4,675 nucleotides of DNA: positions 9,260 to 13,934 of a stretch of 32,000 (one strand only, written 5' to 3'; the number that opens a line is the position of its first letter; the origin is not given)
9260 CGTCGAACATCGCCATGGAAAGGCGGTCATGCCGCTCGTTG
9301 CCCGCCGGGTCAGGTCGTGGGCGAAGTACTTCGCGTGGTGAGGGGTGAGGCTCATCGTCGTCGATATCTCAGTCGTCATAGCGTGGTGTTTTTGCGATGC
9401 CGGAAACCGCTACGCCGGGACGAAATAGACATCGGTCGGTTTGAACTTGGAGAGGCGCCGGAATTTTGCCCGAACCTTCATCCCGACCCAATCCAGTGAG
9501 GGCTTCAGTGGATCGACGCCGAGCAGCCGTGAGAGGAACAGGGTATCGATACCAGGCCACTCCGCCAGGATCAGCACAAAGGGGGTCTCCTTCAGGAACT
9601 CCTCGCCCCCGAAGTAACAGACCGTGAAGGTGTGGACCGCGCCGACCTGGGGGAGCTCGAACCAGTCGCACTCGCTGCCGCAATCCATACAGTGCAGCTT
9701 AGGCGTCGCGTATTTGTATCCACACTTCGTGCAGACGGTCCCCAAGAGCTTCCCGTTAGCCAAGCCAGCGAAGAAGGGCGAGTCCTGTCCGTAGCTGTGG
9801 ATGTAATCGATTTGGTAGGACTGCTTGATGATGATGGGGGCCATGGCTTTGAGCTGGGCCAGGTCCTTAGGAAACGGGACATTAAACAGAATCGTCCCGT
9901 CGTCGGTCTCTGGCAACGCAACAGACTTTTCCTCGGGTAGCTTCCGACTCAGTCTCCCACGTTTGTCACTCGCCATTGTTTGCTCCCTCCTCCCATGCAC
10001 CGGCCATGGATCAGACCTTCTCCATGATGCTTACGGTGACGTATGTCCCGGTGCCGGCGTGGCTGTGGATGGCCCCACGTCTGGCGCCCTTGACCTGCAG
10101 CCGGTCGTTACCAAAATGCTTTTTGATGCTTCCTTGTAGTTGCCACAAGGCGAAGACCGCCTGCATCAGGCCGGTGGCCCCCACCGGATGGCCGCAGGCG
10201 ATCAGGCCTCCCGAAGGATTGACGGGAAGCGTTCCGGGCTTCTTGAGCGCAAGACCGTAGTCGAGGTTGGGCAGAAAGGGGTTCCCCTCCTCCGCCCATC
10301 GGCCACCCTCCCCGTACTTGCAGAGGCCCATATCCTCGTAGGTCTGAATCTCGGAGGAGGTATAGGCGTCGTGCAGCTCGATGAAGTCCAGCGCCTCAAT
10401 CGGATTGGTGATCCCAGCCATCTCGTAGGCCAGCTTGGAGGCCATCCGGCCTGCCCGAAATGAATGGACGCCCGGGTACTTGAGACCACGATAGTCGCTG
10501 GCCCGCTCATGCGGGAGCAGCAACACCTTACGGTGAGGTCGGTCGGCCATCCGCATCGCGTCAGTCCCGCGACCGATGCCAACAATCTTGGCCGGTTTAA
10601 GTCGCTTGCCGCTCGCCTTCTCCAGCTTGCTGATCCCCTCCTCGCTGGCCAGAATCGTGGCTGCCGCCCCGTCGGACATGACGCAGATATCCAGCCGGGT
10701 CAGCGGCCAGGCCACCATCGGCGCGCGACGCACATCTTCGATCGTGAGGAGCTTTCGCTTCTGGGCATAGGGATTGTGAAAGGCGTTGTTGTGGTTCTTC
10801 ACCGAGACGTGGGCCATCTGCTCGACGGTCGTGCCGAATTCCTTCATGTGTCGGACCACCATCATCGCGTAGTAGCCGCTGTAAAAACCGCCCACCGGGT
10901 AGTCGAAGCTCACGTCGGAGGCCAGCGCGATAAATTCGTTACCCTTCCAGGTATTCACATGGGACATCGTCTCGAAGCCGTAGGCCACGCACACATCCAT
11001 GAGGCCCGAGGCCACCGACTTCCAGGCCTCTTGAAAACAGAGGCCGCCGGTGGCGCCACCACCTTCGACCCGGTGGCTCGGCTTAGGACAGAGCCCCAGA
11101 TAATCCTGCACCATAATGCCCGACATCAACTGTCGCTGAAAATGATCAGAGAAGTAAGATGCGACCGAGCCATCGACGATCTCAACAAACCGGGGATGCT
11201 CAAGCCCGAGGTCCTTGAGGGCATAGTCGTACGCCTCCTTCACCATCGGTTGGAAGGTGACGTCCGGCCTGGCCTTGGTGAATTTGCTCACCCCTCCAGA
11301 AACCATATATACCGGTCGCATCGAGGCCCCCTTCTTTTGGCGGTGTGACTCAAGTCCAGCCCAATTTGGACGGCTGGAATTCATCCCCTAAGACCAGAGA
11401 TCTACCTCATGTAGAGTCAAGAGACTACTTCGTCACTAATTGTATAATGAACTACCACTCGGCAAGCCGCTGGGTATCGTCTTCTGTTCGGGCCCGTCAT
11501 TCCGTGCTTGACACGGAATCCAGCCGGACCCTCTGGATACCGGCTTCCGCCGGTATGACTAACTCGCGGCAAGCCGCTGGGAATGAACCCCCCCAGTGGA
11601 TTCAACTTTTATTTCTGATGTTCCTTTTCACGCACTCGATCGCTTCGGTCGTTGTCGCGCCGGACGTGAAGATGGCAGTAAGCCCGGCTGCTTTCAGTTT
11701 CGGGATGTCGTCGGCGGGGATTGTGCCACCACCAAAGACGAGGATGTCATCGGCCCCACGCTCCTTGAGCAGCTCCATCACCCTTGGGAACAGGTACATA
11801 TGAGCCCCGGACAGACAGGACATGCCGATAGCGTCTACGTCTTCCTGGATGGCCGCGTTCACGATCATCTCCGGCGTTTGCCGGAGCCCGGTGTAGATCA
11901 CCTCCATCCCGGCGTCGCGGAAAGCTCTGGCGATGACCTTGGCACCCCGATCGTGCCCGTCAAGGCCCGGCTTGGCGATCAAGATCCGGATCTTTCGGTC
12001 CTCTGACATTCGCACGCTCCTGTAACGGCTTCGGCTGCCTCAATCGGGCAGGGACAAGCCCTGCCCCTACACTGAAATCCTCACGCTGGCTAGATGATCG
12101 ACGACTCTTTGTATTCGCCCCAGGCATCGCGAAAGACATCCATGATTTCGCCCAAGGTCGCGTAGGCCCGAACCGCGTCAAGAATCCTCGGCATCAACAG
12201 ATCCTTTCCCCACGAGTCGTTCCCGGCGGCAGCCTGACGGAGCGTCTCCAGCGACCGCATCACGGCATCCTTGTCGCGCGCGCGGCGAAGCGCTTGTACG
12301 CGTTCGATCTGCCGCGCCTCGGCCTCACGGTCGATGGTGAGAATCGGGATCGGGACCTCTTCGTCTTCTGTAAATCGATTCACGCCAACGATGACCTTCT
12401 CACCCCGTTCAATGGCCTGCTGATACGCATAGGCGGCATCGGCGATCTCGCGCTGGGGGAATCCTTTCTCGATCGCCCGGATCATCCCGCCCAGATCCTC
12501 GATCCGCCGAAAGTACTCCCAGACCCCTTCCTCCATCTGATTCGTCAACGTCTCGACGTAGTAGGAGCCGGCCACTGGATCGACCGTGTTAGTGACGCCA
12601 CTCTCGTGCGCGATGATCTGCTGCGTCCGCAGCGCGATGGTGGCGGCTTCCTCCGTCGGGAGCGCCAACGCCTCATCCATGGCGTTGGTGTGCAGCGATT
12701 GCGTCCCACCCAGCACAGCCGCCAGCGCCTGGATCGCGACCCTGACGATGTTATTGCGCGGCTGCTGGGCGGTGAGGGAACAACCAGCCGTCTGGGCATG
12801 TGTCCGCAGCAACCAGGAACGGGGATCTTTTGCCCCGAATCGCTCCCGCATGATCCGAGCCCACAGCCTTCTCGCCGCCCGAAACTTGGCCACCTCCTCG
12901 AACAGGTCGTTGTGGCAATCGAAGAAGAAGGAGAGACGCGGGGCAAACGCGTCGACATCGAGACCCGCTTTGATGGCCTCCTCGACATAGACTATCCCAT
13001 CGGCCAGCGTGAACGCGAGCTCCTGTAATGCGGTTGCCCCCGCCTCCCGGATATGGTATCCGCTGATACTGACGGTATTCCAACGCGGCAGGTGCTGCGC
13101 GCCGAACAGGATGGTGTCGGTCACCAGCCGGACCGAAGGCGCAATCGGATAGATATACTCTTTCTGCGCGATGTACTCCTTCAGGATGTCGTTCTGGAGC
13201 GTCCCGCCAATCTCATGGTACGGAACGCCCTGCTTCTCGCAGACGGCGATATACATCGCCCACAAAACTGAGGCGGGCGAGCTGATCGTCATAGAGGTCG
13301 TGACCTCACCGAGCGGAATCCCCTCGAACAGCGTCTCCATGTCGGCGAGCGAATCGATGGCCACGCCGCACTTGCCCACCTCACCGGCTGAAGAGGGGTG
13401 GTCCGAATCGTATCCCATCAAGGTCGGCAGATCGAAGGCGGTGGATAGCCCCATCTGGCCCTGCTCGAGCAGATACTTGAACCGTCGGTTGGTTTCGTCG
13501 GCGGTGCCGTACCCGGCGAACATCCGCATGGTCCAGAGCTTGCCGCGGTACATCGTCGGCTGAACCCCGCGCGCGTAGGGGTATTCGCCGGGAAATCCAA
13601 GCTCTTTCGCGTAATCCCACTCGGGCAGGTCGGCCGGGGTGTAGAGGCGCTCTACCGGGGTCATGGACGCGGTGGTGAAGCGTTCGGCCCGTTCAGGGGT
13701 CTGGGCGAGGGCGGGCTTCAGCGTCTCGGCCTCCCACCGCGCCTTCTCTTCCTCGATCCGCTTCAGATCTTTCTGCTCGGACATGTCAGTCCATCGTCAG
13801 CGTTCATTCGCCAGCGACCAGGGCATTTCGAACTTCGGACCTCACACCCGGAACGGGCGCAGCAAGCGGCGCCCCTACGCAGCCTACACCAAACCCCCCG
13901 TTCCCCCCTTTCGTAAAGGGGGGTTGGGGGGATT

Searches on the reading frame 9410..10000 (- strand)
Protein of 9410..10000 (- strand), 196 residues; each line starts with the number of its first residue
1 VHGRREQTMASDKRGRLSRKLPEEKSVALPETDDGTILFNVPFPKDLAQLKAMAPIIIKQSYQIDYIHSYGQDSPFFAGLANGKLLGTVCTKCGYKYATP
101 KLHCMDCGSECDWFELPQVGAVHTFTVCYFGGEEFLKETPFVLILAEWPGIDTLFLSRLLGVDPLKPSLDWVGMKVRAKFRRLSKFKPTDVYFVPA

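Call 9: search_protein_families(library=pfam, proteins=[window:9410-10000:-], max_evalue=0.01)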
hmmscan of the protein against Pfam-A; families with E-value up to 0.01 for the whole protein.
window:9410-10000:- (196 aa): 2 families
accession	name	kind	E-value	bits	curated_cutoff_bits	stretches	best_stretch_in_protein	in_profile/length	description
PF01796.24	OB_ChsH2_C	-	1.6e-07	31.6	27.1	1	113-181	1-65/65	ChsH2, C-terminal OB-fold domain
PF12172.15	zf-ChsH2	-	6.1e-06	26.4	23.2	1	77-110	1-34/37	ChsH2, rubredoxin-like zinc ribbon domain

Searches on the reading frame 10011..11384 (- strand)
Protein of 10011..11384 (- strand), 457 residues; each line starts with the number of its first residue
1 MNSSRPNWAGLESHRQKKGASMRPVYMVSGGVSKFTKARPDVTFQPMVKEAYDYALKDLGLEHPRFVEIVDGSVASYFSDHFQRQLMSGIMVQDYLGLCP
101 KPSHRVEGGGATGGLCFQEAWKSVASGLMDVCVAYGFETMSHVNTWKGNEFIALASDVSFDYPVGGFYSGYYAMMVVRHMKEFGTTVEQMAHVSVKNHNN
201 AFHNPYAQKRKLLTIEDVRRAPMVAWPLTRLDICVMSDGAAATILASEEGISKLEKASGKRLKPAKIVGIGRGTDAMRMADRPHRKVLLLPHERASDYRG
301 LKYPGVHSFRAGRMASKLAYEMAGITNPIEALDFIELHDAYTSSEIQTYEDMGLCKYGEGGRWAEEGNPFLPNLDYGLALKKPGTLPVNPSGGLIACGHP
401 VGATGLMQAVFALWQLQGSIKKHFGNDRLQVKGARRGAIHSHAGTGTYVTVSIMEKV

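Call 70: search_protein_families(library=pfam, proteins=[window:10011-11384:-], max_evalue=0.001)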
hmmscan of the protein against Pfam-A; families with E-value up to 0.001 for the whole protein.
window:10011-11384:- (457 aa): 3 families
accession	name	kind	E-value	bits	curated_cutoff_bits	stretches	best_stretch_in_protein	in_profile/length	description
PF22691.2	Thiolase_C_1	-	2.2e-24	86.2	28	1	309-455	17-143/144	Thiolase C-terminal domain-like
PF00108.29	Thiolase_N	-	9e-12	45.3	26.4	1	31-249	7-260/260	Thiolase, N-terminal domain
PF02803.24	Thiolase_C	-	7.5e-08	32.5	27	1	314-418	26-99/123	Thiolase, C-terminal domain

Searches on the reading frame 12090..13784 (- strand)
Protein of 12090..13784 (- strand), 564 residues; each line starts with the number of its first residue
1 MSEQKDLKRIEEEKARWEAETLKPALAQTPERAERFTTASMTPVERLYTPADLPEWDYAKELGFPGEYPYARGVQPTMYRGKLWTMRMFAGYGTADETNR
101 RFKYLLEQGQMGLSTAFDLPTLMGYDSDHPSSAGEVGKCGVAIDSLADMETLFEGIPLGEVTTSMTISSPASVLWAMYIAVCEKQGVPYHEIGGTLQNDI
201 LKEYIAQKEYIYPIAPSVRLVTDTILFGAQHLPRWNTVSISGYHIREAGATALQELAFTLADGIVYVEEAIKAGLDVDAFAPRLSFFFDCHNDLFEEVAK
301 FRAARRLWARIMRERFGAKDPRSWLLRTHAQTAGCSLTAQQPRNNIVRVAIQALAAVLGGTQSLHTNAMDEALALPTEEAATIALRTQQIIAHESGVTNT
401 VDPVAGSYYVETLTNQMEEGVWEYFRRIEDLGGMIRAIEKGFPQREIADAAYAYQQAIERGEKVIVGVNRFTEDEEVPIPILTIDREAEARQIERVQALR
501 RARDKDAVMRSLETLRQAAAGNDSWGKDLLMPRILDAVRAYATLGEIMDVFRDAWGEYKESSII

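Call 70: search_protein_families(library=pfam, proteins=[window:12090-13784:-], max_evalue=0.001)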
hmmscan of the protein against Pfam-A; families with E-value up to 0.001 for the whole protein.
window:12090-13784:- (564 aa): 1 family
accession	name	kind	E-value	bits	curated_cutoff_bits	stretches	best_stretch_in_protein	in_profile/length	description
PF01642.28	MM_CoA_mutase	-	8.4e-232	770.7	22.1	1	38-556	2-512/512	Methylmalonyl-CoA mutase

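Call 79: list_cluster_members(proteins=[window:12090-13784:-, window:18115-19254:-, window:26018-27196:-, window:16056-17045:-])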
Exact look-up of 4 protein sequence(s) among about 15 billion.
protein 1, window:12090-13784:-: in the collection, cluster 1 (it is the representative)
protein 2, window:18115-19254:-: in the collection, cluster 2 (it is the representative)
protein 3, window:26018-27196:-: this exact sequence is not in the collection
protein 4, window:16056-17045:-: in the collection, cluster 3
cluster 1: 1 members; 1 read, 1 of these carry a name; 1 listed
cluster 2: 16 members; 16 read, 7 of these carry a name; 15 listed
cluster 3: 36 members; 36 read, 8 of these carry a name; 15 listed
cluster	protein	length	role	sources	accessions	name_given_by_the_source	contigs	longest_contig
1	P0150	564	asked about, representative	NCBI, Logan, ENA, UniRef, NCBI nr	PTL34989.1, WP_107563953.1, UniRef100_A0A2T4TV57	methylmalonyl-CoA mutase [Candidatus Methylomirabilis limnetica] | Methylmalonyl-CoA mutase n=1 Tax=Candidatus Methylomirabilis limnetica TaxID=2033718 ... | methylmalonyl-CoA mutase family protein [Candidatus Methylomirabilis limnetica]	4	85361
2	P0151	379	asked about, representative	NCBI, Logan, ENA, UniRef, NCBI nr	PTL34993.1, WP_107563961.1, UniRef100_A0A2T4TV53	acyl-CoA dehydrogenase [Candidatus Methylomirabilis limnetica] | Acyl-CoA dehydrogenase n=1 Tax=Candidatus Methylomirabilis limnetica TaxID=2033718 ...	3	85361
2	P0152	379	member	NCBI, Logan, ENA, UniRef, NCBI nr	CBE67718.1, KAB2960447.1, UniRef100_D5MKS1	MAG: acyl-CoA dehydrogenase [Candidatus Methylomirabilis oxygeniifera] | Isovaleryl-CoA dehydrogenase n=1 Tax=Methylomirabilis oxygeniifera TaxID=671143 ... | MAG: acyl-CoA dehydrogenase [Candidatus Methylomirabilis oxyfera]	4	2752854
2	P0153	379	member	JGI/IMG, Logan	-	butyryl-CoA dehydrogenase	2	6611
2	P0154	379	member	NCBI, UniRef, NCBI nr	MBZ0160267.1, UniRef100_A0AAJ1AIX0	MAG: acyl-CoA dehydrogenase [bacterium] | Acyl-CoA dehydrogenase n=2 Tax=Candidatus Methylomirabilis TaxID=1170227 ... | acyl-CoA dehydrogenase [Candidatus Methylomirabilis sp.]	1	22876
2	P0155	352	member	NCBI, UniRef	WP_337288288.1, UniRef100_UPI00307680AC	acyl-CoA dehydrogenase family protein, partial [Candidatus Methylomirabilis sp.] | acyl-CoA dehydrogenase family protein n=1 Tax=Candidatus Methylomirabilis sp. ...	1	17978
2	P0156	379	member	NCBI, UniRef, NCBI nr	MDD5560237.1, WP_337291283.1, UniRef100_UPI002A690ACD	acyl-CoA dehydrogenase [Candidatus Methylomirabilis sp.] | acyl-CoA dehydrogenase n=1 Tax=Candidatus Methylomirabilis sp. TaxID=2032687 ...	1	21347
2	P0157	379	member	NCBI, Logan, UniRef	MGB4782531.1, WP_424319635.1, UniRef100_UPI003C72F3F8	acyl-CoA dehydrogenase [Candidatus Methylomirabilis sp.] | acyl-CoA dehydrogenase n=1 Tax=Candidatus Methylomirabilis sp. TaxID=2032687 ...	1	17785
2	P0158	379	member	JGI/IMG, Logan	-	-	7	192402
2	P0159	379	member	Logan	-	-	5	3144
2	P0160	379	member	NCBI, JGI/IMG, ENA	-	-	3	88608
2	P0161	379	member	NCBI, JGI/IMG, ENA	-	-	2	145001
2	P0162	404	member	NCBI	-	-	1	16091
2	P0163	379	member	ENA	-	-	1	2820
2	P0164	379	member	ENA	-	-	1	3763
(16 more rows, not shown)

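Call 80: find_encoding_contigs(protein=P0152, flank=10000, max_places=4)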
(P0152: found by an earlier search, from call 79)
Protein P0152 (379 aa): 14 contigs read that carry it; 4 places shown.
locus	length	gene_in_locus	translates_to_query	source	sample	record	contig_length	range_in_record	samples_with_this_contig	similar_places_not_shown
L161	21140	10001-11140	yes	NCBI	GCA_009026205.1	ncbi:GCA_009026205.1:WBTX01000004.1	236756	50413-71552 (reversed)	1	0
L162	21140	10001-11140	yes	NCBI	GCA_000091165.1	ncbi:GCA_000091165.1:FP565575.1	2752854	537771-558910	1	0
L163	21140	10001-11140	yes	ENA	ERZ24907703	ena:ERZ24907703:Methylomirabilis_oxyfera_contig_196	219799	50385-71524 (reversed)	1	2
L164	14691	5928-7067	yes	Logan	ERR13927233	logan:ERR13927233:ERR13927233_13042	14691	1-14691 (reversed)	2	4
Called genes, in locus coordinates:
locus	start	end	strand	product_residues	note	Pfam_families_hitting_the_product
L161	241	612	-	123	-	-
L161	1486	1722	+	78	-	-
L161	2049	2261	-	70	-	PF21748:UPF0150 (weak), PF15919:HicB_lk_antitox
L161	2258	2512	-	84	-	PF07927:HicA_toxin (weak)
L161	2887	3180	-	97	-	PF01381:HTH_3, PF13560:HTH_31 (weak)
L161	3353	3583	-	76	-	-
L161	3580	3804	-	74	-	PF09720:Unstab_antitox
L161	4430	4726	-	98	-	PF01381:HTH_3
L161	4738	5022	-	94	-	PF05015:HigB-like_toxin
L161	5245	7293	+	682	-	PF00912:Transgly, PF00905:Transpeptidase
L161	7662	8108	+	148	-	PF06172:Cupin_5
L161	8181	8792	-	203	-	-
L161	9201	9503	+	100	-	PF04365:BrnT_toxin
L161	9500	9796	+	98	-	PF12441:CopG_antitoxin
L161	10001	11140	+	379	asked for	PF02771:Acyl-CoA_dh_N, PF02770:Acyl-CoA_dh_M, PF00441:Acyl-CoA_dh_1, PF22924:ACOX_C_alpha1 (faint), PF08028:Acyl-CoA_dh_2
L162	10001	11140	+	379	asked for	PF02771:Acyl-CoA_dh_N, PF02770:Acyl-CoA_dh_M, PF00441:Acyl-CoA_dh_1, PF22924:ACOX_C_alpha1 (faint), PF08028:Acyl-CoA_dh_2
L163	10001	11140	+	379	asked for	PF02771:Acyl-CoA_dh_N, PF02770:Acyl-CoA_dh_M, PF00441:Acyl-CoA_dh_1, PF22924:ACOX_C_alpha1 (faint), PF08028:Acyl-CoA_dh_2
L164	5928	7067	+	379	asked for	PF02771:Acyl-CoA_dh_N, PF02770:Acyl-CoA_dh_M, PF00441:Acyl-CoA_dh_1, PF22924:ACOX_C_alpha1 (faint), PF08028:Acyl-CoA_dh_2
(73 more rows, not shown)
